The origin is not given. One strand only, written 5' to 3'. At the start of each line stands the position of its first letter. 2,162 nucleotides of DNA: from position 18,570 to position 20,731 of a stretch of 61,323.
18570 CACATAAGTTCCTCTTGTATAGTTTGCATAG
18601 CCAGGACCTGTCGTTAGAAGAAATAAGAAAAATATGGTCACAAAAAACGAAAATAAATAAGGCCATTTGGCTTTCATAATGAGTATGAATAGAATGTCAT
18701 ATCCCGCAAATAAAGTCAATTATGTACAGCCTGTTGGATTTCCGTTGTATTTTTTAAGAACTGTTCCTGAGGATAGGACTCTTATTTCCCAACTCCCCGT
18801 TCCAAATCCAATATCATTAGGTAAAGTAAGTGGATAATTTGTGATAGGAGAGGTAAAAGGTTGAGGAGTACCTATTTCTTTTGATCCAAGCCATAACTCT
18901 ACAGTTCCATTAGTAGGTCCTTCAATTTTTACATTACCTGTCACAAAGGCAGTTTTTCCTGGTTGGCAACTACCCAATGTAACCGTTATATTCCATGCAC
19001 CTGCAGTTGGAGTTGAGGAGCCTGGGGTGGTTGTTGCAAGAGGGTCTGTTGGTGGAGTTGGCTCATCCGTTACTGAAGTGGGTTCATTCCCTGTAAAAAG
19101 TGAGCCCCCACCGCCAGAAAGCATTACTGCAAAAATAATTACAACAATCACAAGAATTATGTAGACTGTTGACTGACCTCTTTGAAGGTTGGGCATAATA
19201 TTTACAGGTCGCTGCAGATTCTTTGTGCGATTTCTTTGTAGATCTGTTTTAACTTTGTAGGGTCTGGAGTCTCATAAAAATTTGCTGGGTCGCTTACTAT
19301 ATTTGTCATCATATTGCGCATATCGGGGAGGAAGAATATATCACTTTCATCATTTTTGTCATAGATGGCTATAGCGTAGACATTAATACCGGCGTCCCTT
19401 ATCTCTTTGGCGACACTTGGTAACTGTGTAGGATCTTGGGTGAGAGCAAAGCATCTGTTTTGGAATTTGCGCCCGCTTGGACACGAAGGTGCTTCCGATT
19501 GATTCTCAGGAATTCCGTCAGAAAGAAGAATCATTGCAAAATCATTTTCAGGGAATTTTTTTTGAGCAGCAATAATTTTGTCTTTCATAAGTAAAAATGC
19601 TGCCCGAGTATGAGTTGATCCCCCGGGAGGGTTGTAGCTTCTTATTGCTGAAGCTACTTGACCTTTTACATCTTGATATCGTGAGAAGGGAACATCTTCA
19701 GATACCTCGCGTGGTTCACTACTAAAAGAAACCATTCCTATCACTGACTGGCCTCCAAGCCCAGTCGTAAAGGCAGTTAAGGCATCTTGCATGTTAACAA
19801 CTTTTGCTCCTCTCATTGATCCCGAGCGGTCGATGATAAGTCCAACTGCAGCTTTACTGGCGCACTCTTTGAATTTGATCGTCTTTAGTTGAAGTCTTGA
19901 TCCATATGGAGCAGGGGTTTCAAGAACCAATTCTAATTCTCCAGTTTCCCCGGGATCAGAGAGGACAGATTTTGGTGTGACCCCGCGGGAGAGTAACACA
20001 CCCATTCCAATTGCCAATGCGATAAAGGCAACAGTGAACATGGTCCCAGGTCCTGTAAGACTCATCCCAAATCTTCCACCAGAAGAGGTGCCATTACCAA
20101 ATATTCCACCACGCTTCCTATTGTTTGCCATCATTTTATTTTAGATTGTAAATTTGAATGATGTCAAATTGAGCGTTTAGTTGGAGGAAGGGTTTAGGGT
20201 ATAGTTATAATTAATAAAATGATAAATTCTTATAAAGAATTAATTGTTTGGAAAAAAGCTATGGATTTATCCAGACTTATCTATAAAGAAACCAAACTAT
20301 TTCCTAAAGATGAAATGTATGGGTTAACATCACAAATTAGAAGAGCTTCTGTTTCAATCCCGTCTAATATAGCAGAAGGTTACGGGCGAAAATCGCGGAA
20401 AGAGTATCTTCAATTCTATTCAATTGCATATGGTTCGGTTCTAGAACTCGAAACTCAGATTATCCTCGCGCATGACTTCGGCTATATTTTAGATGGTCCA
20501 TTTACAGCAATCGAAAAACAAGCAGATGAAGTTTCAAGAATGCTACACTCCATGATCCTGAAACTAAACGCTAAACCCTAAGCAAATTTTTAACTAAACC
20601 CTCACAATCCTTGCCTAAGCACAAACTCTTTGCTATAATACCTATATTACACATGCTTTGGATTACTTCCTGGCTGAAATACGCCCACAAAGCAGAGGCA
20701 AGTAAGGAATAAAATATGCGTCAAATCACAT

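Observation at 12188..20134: Seven-gene all-secreted operon (vWA, TadE/G-like, 82-Cys giant, cohesin-like, paralog pair): candidate undescribed surface attachment apparatus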

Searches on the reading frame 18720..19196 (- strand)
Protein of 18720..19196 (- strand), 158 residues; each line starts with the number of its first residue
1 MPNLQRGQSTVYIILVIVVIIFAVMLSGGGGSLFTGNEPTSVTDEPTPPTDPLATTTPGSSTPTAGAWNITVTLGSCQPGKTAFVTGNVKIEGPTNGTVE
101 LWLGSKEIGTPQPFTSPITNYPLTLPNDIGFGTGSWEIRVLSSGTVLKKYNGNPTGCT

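Call 3: search_protein_families(library=pfam, proteins=[window:18720-19196:-], max_evalue=0.1)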
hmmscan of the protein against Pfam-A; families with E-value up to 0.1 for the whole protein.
window:18720-19196:- (158 aa): 0 families

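Call 4: search_protein_families(library=ncbifam, proteins=[window:18720-19196:-], max_evalue=0.1)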
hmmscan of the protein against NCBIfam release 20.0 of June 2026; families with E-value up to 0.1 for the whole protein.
window:18720-19196:- (158 aa): 1 family
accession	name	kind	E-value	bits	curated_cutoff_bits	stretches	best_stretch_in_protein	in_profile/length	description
TIGR03931.1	T7SS_Rv3446c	hypoth_equivalog_domain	0.071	13.4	47.6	1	13-94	6-72/194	type VII secretion-associated protein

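Call 76: search_protein_families(library=pfam, proteins=[window:18720-19196:-], max_evalue=10)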
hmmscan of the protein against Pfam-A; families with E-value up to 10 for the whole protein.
window:18720-19196:- (158 aa): 1 family
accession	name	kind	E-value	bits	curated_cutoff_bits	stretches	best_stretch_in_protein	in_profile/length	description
PF21827.1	New_glue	-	0.14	12.4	31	1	13-67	5-53/94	New glue protein family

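Call 80: search_solved_structures(query=window:18720-19196:-, max_evalue=1)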
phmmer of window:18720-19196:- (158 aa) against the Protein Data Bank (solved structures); distinct sequences matched with E-value up to 1: 1.
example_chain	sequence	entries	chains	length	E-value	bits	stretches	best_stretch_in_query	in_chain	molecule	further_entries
7c1x_A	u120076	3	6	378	0.73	12.8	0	47-129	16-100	PfkB-like carbohydrate kinase family protein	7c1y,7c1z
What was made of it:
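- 18720..19196 (-): g2: 158-aa protein with an N-terminal helix (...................), a Gly and Pro/Thr linker, and a ~90-aa two-Cys beta-rich domain. No Pfam, NCBIfam or PDB match (calls 3, 4, 76, 80).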

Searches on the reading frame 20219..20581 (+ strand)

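Call 9: search_protein_families(library=pfam, proteins=[window:20219-20581:+], max_evalue=0.001)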
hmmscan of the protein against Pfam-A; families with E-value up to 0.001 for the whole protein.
window:20219-20581:+ (120 aa): 2 families
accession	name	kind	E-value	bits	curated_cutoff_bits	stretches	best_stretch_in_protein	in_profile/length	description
PF05635.17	23S_rRNA_IVP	-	1.1e-40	138.5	33.8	1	6-110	1-105/106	23S rRNA-intervening sequence protein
PF22296.2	bAvd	-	4.7e-05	24.3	40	1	8-114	1-105/107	bAvd-like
